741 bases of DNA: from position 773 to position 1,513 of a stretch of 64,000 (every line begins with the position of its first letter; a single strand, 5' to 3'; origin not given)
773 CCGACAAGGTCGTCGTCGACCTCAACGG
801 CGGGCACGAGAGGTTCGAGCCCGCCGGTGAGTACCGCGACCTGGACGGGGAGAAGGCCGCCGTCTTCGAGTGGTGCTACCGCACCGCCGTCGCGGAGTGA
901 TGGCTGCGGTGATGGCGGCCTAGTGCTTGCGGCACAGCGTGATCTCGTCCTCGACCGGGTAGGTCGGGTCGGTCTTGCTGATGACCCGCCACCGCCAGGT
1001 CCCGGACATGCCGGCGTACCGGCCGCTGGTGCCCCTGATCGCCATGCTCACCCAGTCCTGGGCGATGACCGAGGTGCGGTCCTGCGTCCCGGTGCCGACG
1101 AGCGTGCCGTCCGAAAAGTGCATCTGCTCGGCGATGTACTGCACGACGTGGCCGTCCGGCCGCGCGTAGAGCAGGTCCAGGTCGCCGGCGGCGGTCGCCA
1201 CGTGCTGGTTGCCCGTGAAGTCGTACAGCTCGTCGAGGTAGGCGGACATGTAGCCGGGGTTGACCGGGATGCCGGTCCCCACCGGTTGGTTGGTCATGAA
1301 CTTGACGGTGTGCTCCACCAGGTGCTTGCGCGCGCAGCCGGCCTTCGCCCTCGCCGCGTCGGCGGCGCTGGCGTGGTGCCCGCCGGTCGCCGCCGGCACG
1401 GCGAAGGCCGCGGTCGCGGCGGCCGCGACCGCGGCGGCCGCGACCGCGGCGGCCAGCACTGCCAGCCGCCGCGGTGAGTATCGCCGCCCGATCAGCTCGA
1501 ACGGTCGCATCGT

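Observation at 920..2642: Three tandem secreted Cys-pair beta-barrel-like paralogs as the last genes of the PKS/exporter string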

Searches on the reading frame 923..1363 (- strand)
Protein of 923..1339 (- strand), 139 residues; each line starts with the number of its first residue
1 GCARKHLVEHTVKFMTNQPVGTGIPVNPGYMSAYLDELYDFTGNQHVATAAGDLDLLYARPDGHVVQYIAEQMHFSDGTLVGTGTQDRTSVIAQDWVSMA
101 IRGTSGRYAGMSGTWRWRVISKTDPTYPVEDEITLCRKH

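Call 18: find_homologous_proteins(query=window:923-1339:-, max_evalue=0.001)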
Query window:923-1339:- (139 aa): 3 proteins with E <= 0.001 among 9 candidates.
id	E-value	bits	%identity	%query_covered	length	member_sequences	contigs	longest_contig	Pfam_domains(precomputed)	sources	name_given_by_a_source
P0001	7.4e-91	320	100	100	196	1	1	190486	PF18678.7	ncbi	ncbi:MAG: allene oxide cyclase barrel-like domain-containing protein [Mycobacteriales bacterium]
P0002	5.8e-83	294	91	100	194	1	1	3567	PF18678.7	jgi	jgi:hypothetical protein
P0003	2.8e-29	120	46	99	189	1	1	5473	PF18678.7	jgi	jgi:hypothetical protein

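Call 22: find_related_loci(query=A2, collection=genome_contigs, flank=10000)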
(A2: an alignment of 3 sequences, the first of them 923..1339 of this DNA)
Query A2 (139 aa) in genome_contigs; peptide patterns used: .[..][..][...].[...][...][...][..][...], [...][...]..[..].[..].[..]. (x = any residue, [..] = any of these).
108 stretches matched a pattern; 4 encode a relative of the query (tblastn E <= 1e-3); 4 distinct loci.
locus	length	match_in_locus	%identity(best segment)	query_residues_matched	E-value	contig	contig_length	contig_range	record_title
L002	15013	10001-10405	48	2-136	2e-41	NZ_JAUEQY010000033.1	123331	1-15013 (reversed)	Actinomadura sp. DC4 NODE_33_length_123331_cov_66.926382, whole genome shotgun sequence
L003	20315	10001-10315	33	29-136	4e-9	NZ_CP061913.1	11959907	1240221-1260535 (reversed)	Dactylosporangium vinaceum strain NRRL B-16297 chromosome, complete genome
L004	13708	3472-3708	37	32-113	3e-8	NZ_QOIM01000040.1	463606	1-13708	Streptomyces reniochalinae strain LHW50302 NODE_3_length_463606_cov_17.2509_ID_5, whole genome shotgun sequence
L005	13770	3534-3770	37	32-113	7e-8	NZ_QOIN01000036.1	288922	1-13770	Streptomyces diacarni strain LHW51701 NODE_8_length_288922_cov_10.1385_ID_15, whole genome shotgun sequence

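Call 28: search_protein_representatives(alignment_id=A2)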
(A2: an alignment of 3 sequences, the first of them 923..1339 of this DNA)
Query: 3 sequences, 139 profile positions. Proteins with E-value up to 0.001 (for the whole library): 176; up to 1e-10: 73; up to 1e-30: 5. The best 150 are listed.
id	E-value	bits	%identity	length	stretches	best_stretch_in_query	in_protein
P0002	5.2e-70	250.1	-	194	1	1-139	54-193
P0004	6.6e-50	185.0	-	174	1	1-136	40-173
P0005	4.5e-46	172.5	-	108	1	2-108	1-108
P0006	2.0e-36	141.3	-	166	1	2-137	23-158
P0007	5.6e-32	126.9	-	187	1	3-138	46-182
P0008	7.9e-30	119.9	-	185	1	2-137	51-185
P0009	7.9e-30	119.9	-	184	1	2-136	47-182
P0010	4.1e-29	117.6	-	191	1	2-136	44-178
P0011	2.2e-27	112.0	-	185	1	2-136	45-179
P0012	3.2e-27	111.5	-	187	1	2-136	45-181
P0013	5.3e-26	107.5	-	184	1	2-136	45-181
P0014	6.3e-26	107.3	-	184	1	3-138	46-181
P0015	1.4e-25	106.2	-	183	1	3-139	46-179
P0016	1.5e-24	102.8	-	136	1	6-135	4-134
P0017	6.9e-24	100.7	-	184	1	2-136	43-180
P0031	1.8e-17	79.9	-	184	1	2-136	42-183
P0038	1.4e-15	73.7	-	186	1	2-123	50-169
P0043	1.1e-14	70.8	-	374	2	28-121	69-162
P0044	1.2e-14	70.7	-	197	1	1-139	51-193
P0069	3.4e-11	59.5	-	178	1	4-137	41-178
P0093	4.8e-09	52.6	-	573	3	50-126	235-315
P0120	3.3e-07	46.6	-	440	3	43-127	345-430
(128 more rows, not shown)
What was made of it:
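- Tried and rejected: The exhaustive HMMER search (call 28) was needed to see the family.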

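Call 37: find_homologous_proteins(query=A3, max_evalue=0.001)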
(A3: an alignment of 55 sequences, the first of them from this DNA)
Query A3 (55 sequences) (141 aa, profile of the alignment): 16 proteins with E <= 0.001 among 2139 candidates.
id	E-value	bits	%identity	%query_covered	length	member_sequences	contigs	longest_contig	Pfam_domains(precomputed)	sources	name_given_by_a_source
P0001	1.0e-47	179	100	100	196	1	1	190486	PF18678.7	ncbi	ncbi:MAG: allene oxide cyclase barrel-like domain-containing protein [Mycobacteriales bacterium]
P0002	2.1e-47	178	91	99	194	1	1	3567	PF18678.7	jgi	jgi:hypothetical protein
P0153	3.5e-35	139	34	62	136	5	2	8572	PF18678.7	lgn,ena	-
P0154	6.1e-35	138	31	84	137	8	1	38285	PF18678.7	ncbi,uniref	ncbi:hypothetical protein [Kitasatospora sp. NPDC059673]|uniref:allene oxide cyclase barrel-like dom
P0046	3.6e-34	135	30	62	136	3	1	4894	PF18678.7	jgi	jgi:hypothetical protein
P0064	7.4e-34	134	29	80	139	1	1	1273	PF18678.7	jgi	jgi:hypothetical protein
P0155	7.0e-33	131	30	62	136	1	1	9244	PF18678.7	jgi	jgi:hypothetical protein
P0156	4.6e-32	128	35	94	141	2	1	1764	PF18678.7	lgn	-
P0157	1.4e-31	127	37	83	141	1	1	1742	PF18678.7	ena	-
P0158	6.7e-31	125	31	62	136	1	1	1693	PF18678.7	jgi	jgi:hypothetical protein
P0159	1.6e-29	120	30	94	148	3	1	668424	PF18678.7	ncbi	-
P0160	5.7e-24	102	27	94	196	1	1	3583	PF18678.7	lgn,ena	-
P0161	1.1e-23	101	30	82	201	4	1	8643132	PF18678.7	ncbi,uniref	ncbi:allene oxide cyclase barrel-like domain-containing protein [Streptomyces sp. ACT015]|uniref:all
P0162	1.9e-22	97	32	53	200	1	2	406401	PF18678.7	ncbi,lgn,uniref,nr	ncbi:allene oxide cyclase barrel-like domain-containing protein [Streptomyces sp. NRRL F-5126]|unire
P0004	1.7e-21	94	27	80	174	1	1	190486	PF18678.7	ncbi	ncbi:MAG: allene oxide cyclase barrel-like domain-containing protein [Mycobacteriales bacterium]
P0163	1.7e-14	72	30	83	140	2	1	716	PF18678.7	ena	-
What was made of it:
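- Tried and rejected: The mature domain gave 3 hits (call 18) and a 55-sequence profile gave 16 (call 37).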

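Call 39: find_encoding_contigs(protein=P0161, flank=10000, max_places=2)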
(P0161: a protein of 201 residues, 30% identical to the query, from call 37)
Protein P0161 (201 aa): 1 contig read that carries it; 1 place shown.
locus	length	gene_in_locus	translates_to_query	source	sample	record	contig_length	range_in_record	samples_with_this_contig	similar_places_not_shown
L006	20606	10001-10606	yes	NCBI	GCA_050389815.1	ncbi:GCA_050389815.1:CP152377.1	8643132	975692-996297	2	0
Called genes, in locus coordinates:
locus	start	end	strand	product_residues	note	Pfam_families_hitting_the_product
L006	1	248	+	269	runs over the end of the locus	PF00975:Thioesterase, PF12697:Abhydrolase_6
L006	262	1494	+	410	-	PF00067:p450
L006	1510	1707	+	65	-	PF06902:Fer4_19, PF13459:Fer4_15, PF13370:Fer4_13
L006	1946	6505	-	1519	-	PF00109:ketoacyl-synt, PF08990:Docking (weak), PF02801:Ketoacyl-synt_C, PF16197:KAsynt_C_assoc, PF00698:Acyl_transf_1, PF18369:PKS_DE, PF08659:KR, PF00550:PP-binding, +3 more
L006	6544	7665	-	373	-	PF06500:FrsA-like, PF00561:Abhydrolase_1 (weak)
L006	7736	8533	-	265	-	PF00486:Trans_reg_C, PF03704:BTAD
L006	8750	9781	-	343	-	PF00108:Thiolase_N (weak), PF00195:Chal_sti_synt_N, PF08392:FAE1_CUT1_RppA (weak), PF08545:ACP_syn_III, PF08541:ACP_syn_III_C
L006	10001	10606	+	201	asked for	PF18678:AOC_like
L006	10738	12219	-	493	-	PF00070:Pyr_redox (faint), PF01266:DAO (faint), PF01494:FAD_binding_3, PF07992:Pyr_redox_2 (faint), PF21274:Rng_hyd_C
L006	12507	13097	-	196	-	PF00440:TetR_N, PF17920:TetR_C_16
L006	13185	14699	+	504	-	PF07690:MFS_1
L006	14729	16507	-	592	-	PF07690:MFS_1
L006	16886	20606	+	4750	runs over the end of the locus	-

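Call 40: find_encoding_contigs(protein=P0003, flank=10000, max_places=2)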
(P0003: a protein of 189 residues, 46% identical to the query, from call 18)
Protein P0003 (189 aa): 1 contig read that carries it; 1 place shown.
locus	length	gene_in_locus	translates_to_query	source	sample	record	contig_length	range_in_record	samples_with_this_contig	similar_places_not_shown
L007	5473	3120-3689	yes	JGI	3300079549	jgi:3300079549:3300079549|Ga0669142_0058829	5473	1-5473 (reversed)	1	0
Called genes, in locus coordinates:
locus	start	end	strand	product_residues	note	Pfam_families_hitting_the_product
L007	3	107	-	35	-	?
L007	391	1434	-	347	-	-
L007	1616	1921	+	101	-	-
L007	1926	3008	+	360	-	PF00056:Ldh_1_N, PF02866:Ldh_1_C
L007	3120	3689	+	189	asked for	PF18678:AOC_like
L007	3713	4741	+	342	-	PF00108:Thiolase_N, PF00195:Chal_sti_synt_N, PF08392:FAE1_CUT1_RppA (weak), PF08545:ACP_syn_III, PF08541:ACP_syn_III_C (weak)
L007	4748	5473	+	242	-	?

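Call 41: find_encoding_contigs(protein=P0159, flank=10000, max_places=2)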
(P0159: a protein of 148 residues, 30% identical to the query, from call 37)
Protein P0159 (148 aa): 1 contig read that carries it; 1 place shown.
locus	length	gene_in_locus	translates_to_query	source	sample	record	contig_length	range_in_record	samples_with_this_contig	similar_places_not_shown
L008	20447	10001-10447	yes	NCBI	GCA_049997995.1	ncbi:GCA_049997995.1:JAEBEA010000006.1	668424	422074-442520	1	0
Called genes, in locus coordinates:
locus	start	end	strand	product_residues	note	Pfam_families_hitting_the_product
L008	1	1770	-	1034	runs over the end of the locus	PF00668:Condensation, PF00501:AMP-binding, PF13193:AMP-binding_C, PF00550:PP-binding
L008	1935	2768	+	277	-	-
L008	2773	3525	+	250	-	PF00975:Thioesterase, PF12697:Abhydrolase_6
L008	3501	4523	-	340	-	PF00291:PALP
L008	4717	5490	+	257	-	PF00486:Trans_reg_C, PF03704:BTAD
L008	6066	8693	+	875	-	PF13191:AAA_16, PF25199:nSTAND_NTPase5 (weak), PF13424:TPR_12 (faint), PF00196:GerE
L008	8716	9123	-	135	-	-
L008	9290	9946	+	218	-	PF00440:TetR_N, PF16859:TetR_C_11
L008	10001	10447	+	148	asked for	PF18678:AOC_like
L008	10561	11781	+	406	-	PF00067:p450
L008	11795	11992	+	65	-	PF06902:Fer4_19, PF13459:Fer4_15, PF13370:Fer4_13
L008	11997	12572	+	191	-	PF18678:AOC_like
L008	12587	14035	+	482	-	PF03137:OATP (faint), PF07690:MFS_1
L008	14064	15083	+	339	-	PF08100:Dimerisation, PF00891:Methyltransf_2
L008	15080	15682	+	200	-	PF16925:TetR_C_13 (faint), PF00440:TetR_N, PF21597:TetR_C_43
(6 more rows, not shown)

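Call 42: search_solved_structures(query=P0161, max_evalue=0.001, show_alignments=3)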
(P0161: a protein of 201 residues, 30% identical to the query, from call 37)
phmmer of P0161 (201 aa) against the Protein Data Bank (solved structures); distinct sequences matched with E-value up to 0.001: 14.
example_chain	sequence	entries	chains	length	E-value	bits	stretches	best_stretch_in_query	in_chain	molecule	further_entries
8qfu_A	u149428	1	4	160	7.7e-13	51.5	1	89-182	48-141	YD repeat-containing protein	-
5dyv_A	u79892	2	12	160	7.8e-13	51.5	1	89-182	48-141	YD repeat-containing protein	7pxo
5dyq_A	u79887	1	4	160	1.5e-12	50.6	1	89-182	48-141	YD repeat-containing protein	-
9qp8_A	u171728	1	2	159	2.5e-10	43.3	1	95-184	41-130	Rhs family protein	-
7dvi_A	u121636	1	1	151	3.1e-09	39.8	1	88-181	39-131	AOC_like domain-containing protein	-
8of7_A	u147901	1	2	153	1.2e-08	37.8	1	96-181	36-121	Rhs family protein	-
9uuv_A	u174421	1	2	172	1.5e-08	37.6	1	87-183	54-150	Allene oxide cyclase barrel-like domain-containing protein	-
6le0_A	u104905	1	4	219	6.2e-06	29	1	94-185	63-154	AbmU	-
6ymn_AAA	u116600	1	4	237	7.4e-06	28.7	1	94-185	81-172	AbmU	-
5btu_A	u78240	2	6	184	8.7e-05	25.3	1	54-183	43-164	PyrI4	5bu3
7dvk_A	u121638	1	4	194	9.5e-05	25.1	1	54-183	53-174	Spiro-conjugate synthase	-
7x81_A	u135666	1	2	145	0.00035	23.3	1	96-187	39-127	PloI4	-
7x80_A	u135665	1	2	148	0.00036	23.2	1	96-187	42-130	PloI4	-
7x7z_A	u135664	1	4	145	0.00059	22.5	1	98-187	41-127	PloI4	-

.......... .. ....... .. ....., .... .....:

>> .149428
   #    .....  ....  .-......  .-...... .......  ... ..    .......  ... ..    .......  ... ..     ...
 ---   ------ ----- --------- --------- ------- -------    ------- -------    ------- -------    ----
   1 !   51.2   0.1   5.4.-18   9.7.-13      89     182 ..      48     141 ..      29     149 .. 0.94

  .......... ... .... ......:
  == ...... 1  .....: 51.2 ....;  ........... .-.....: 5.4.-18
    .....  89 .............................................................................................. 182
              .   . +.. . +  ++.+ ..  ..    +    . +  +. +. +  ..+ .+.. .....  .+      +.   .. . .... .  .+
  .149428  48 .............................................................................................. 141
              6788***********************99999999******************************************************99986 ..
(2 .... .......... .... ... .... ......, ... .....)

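Call 53: predict_structure(alignment_id=A4)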
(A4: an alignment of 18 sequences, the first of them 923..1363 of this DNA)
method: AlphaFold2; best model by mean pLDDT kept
length: 147 residues; sequences in the alignment: 18
mean_pLDDT: 90.2   pTM: 0.83
mean pLDDT of the five models: 90.2, 90.1, 89.9, 89.7, 88.6
residues with pLDDT >= 90: 114; 70-90: 19; 50-70: 9; < 50: 5
segments of 3 or more residues with pLDDT < 50: 1-5
pLDDT, mean of each block of 10 residues (from residue 1): 58 95 78 86 94 93 95 96 98 94 97 97 94 87 89
secondary structure, 60 per line:
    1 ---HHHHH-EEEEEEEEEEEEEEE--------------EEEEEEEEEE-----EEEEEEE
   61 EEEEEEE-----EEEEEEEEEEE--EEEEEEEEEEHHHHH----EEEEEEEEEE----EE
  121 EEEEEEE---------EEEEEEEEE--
elements in order: H4-8 E10-24 E39-48 E54-67 E73-83 E86-95 H96-100 E105-114 E119-127 E137-145
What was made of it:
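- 920..1510 (-): AOC1: 196-aa AbyU/Cyc15-family beta-barrel. Predicted Tat-type signal peptide is residues 1-49 (nt 1364-1510) and the mature domain is nt 923-1363. Cys59 is at nt 1334-1336 and Cys193 at nt 932-934. AF2 pLDDT 90.2 with 8 strands (call 53).
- On Sec/Tat-exported proteins with a cleavable signal peptide: The Cys pair lies at the start of strand 1 and the end of strand 8, which are neighbours in a closed barrel (call 53).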

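Call 57: fold_search(model_id=the predicted structure, library=pdb)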
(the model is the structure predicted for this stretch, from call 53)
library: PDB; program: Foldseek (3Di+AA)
matches with E <= 10: 871; with E <= 0.001: 68
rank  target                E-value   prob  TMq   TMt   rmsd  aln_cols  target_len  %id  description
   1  8of7_A                1.2e-14  1.00  0.81  0.85   4.0       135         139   39  Cyc15 Diels Alderase (released 2023-06-21)
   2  9qp8_A                3.4e-13  1.00  0.83  0.90   1.6       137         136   34  Diels Alderase Cyc15b (released 2026-04-08)
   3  8of7_B                2.3e-12  1.00  0.77  0.94   1.3       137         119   34  Cyc15 Diels Alderase (released 2023-06-21)
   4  8qfu_A                1.9e-11  1.00  0.81  0.89   2.1       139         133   29  Diels-Alderase AbyU mutant - Y76F (released 2024-09-18)
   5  5dyv_B                2.2e-11  1.00  0.80  0.88   2.2       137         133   29  AbyU - wildtype (released 2016-06-08)
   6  7pxo_D                2.7e-11  1.00  0.79  0.87   2.2       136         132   29  Structure of the Diels Alderase enzyme AbyU, from Micromonospora maris, co-crystallised with a non transformable subst (released 2022-11-16)
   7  5dyv_C                3.2e-11  1.00  0.79  0.86   2.2       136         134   29  AbyU - wildtype (released 2016-06-08)
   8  7pxo_A                4.4e-11  1.00  0.81  0.87   2.2       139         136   29  Structure of the Diels Alderase enzyme AbyU, from Micromonospora maris, co-crystallised with a non transformable subst (released 2022-11-16)
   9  7pxo_C                4.9e-11  1.00  0.81  0.89   2.2       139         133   29  Structure of the Diels Alderase enzyme AbyU, from Micromonospora maris, co-crystallised with a non transformable subst (released 2022-11-16)
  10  5dyv_A                6.4e-11  1.00  0.79  0.86   2.2       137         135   29  AbyU - wildtype (released 2016-06-08)
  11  7dvi                  7.1e-11  1.00  0.76  0.83   2.6       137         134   28  Crystal Structure of AbnU: An exo-specific intermolecular Diels-Alderase (released 2021-08-18)
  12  5dyv_H                9.2e-11  1.00  0.78  0.89   2.2       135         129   30  AbyU - wildtype (released 2016-06-08)
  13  6ymn_BBB              9.7e-11  1.00  0.79  0.58   4.0       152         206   27  Crystal structure of the Diels Alderase AbmU from Streptomyces koyangensis (released 2021-04-21)
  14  6le0_C                1.1e-10  1.00  0.79  0.57   3.6       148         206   26  A nonspecific heme-binding cyclase catalyzes [4 + 2] cycloaddition during neoabyssomicin biosynthesis (released 2020-11-25)
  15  5dyq_C                1.2e-10  1.00  0.79  0.87   2.2       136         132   29  AbyU L73M L139M (released 2016-06-08)
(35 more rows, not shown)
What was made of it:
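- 920..1510 (-): Foldseek TM 0.81-0.83 to Cyc15/Cyc15b (call 57).
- The barrel has a hydrophobic lumen of lipocalin-like or AOC-like type (calls 53, 57).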

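Call 68: find_encoding_contigs(protein=P0007, flank=10000, max_places=2)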
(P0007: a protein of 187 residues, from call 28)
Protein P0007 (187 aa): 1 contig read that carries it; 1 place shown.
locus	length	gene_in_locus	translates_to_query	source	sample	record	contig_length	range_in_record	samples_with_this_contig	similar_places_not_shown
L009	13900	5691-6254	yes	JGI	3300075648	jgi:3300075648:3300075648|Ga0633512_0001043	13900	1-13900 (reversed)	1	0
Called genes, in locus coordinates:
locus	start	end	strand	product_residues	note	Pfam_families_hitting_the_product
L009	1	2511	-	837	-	?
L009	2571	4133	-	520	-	PF09661:DUF2398 (weak)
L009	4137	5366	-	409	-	PF01041:DegT_DnrJ_EryC1, PF00155:Aminotran_1_2 (weak), PF01053:Cys_Met_Meta_PP (weak)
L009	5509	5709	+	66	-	-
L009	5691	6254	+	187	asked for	PF18678:AOC_like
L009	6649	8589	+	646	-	-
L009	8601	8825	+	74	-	PF00550:PP-binding (weak)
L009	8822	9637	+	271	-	PF00198:2-oxoacid_dh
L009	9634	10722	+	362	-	PF06500:FrsA-like, PF00561:Abhydrolase_1 (weak)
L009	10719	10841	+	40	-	-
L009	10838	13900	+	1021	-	?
